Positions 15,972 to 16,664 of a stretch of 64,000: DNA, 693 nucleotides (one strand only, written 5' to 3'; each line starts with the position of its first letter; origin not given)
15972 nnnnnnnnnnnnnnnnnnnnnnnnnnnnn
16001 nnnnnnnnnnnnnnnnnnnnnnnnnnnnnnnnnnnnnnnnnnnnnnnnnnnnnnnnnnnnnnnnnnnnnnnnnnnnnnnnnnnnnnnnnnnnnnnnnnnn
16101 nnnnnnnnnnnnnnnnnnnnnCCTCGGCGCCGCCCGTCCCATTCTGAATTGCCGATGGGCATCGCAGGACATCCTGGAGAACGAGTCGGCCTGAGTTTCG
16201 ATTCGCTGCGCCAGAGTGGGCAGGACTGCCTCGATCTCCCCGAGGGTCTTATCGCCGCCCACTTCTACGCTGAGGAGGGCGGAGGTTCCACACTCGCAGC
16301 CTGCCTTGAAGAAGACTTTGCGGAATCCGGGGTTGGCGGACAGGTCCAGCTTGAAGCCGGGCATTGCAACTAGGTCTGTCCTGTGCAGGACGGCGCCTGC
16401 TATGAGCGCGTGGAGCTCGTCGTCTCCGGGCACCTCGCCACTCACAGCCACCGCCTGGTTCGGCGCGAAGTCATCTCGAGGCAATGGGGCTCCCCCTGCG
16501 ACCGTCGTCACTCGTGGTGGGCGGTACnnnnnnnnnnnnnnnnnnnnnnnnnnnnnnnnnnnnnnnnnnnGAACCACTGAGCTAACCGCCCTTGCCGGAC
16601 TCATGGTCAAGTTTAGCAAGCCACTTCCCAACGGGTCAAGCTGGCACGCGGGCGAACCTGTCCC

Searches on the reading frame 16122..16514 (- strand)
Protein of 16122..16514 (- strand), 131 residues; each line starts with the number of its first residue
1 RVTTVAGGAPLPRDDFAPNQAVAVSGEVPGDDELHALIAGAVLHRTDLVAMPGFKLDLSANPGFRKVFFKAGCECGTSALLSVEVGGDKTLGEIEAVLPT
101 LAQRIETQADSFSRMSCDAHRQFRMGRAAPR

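Call 17: search_protein_families(library=pfam, proteins=[window:16122-16514:-], max_evalue=1)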
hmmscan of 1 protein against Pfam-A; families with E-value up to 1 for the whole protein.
seq(131 aa): 0 families

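Call 18: search_protein_families(library=ncbifam, proteins=[window:16122-16514:-], max_evalue=1)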
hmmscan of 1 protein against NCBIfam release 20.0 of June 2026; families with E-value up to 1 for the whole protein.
seq(131 aa): 0 families

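Call 34: find_homologous_proteins(query=window:16122-16445:-, max_evalue=0.001)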
Query seq(108 aa) (108 aa): 60 proteins with E <= 0.001 among 65 candidates.
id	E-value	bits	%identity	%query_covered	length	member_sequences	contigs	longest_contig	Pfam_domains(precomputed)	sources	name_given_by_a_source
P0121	6.5e-65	233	100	100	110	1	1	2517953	-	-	-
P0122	1.8e-44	168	77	95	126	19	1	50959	-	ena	-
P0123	2.8e-44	167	77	95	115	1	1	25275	-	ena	-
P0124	1.8e-43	165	75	97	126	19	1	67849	-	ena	-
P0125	4.4e-43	163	74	96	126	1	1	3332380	-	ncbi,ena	-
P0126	2.5e-42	161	73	95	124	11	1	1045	-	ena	-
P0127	6.2e-42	160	72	96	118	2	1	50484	-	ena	-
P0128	7.7e-42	159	70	97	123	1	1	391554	-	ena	-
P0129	2.3e-37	145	66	94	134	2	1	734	-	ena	-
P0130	2.0e-34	135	59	100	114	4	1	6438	-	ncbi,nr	ncbi:MAG: hypothetical protein O3A47_07390 [Chloroflexi bacterium]|nr:hypothetical protein [Chlorofl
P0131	2.6e-31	125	60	96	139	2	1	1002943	-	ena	-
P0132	9.7e-31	124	59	94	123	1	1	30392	-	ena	-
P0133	1.3e-30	123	57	94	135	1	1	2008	-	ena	-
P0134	4.4e-30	122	60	95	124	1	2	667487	-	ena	-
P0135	2.3e-29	119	54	95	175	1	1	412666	-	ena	-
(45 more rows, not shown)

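Call 44: predict_structure(alignment_id=A2)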
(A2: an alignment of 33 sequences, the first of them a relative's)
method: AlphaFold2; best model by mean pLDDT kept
length: 110 residues; sequences in the alignment: 33
mean_pLDDT: 86.2   pTM: 0.76
mean pLDDT of the five models: 86.2, 84.1, 83.5, 83.3, 80.9
residues with pLDDT >= 90: 71; 70-90: 22; 50-70: 15; < 50: 2
segments of 3 or more residues with pLDDT < 50: none
pLDDT, mean of each block of 10 residues (from residue 1): 75 92 84 66 90 93 93 95 95 94 72
secondary structure, 60 per line:
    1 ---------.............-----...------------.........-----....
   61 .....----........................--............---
elements in order: H10-22 E28-30 E43-51 E57-65 H70-93 H96-107

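Call 49: fold_search(model_id=the predicted structure, library=pdb)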
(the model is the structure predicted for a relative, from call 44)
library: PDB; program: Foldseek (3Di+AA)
matches with E <= 10: 649; with E <= 0.001: 0
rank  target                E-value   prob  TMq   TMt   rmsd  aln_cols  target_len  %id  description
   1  9qpq_H                2.7e-01  0.35  0.32  0.18  10.3       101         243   15  The structure of the COPI leaf bound to GOLPH3 (released 2025-10-22)
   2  8yqg_A                5.7e-01  0.20  0.36  0.29   9.0       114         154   18  Dimeric structure of the Longin domain from a Lokiarchaeota archaeon Roadblock-Longin protein (released 2025-03-26)
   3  5uwb_A                5.7e-01  0.08  0.23  0.14  13.8       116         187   11  Re-refined 4FCZ: lipid-bound crystal structure of toluene-tolerance protein from Pseudomonas putida (released 2017-04-19)
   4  3vw8                  8.4e-01  0.12  0.29  0.14   8.9        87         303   18  Crystal structure of human c-Met kinase domain with its inhibitor (released 2013-08-14)
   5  5eep                  8.4e-01  0.06  0.19  0.16  14.2       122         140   10  Crystal structure of E. coli CsdE (released 2016-06-08)
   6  9c1r                  8.9e-01  0.12  0.30  0.15   8.3        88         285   15  Crystal structure of mutant cMET D1228N kinase domain in complex with inhibitor compound 13 (released 2024-08-21)
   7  7u6q_A                8.9e-01  0.07  0.21  0.10  12.8        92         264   13  TEM-1 beta-lactamase (released 2022-09-07)
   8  4rx3                  9.5e-01  0.11  0.22  0.11  11.5        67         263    9  A triple mutant in the omega-loop of TEM-1 beta-lactamase changes the substrate profile via a large conformational chang (released 2015-03-04)
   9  5h1a_B                1.0e+00  0.11  0.27  0.16   8.1        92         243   24  Crystal structure of an IclR homolog from Microbacterium sp. strain HM58-2 (released 2017-01-18)
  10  2x5t                  1.0e+00  0.07  0.23  0.25  11.9        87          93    9  Crystal structure of ORF131 from Sulfolobus islandicus rudivirus 1 (released 2010-07-28)
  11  5nq6_A                1.0e+00  0.06  0.21  0.17  12.4       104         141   12  Crystal structure of the inhibited form of the redox-sensitive SufE-like sulfur acceptor CsdE from Escherichia coli at (released 2018-03-28)
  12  1btl                  1.1e+00  0.10  0.22  0.11  11.7        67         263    9  CRYSTAL STRUCTURE OF ESCHERICHIA COLI TEM1 BETA-LACTAMASE AT 1.8 ANGSTROMS RESOLUTION (released 1995-01-26)
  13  3bpr_A                1.1e+00  0.08  0.24  0.13   7.4        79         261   19  Crystal structure of catalytic domain of the proto-oncogene tyrosine-protein kinase MER in complex with inhibitor C52 (released 2008-01-29)
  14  6izd                  1.1e+00  0.08  0.19  0.10  14.7        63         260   13  Crystal structure of the chromosome-encoded beta-lactamase mutant R168H/M221I of Vibrio parahaemolyticus (released 2019-12-25)
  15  7cuo_B                1.1e+00  0.10  0.26  0.15   8.2        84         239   24  IclR transcription factor complexed with 4-hydroxybenzoic acid from Microbacterium hydrocarbonoxydans (released 2021-05-05)
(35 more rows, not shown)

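Call 69: search_solved_structures(query=A2, max_evalue=10)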
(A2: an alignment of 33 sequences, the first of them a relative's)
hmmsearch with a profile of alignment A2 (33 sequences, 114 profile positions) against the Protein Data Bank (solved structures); distinct sequences matched with E-value up to 10: 2.
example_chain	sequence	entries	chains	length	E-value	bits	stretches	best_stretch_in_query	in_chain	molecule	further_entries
5cwp_A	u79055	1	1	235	0.69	12.9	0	66-95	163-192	Designed helical repeat protein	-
6xss_A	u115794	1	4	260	7.8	9.5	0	66-90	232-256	C4_nat_HFuse-7900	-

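Call 70: search_protein_families(library=pfam, alignment_id=A2, max_evalue=1)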
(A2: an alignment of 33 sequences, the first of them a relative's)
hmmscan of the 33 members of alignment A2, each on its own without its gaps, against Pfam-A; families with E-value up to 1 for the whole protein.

A. member 1, P0121 (110 aa): 0 families

B. families by the number of members that match (of 33 scanned): 8 families
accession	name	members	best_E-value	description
PF02301.23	HORMA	2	0.013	HORMA domain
PF02120.21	Flg_hook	2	0.08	Flagellar hook-length control protein FliK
PF22802.1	RsiG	2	0.089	RsiG-like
PF11859.13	DUF3379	1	0.026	Protein of unknown function (DUF3379)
PF24582.1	DUF7609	1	0.06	Domain of unknown function (DUF7609)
PF00377.23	Prion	1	0.078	Prion/Doppel alpha-helical domain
PF03580.19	Herpes_UL14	1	0.18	Herpesvirus UL14-like protein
PF11269.13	DUF3069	1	0.22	Protein of unknown function (DUF3069)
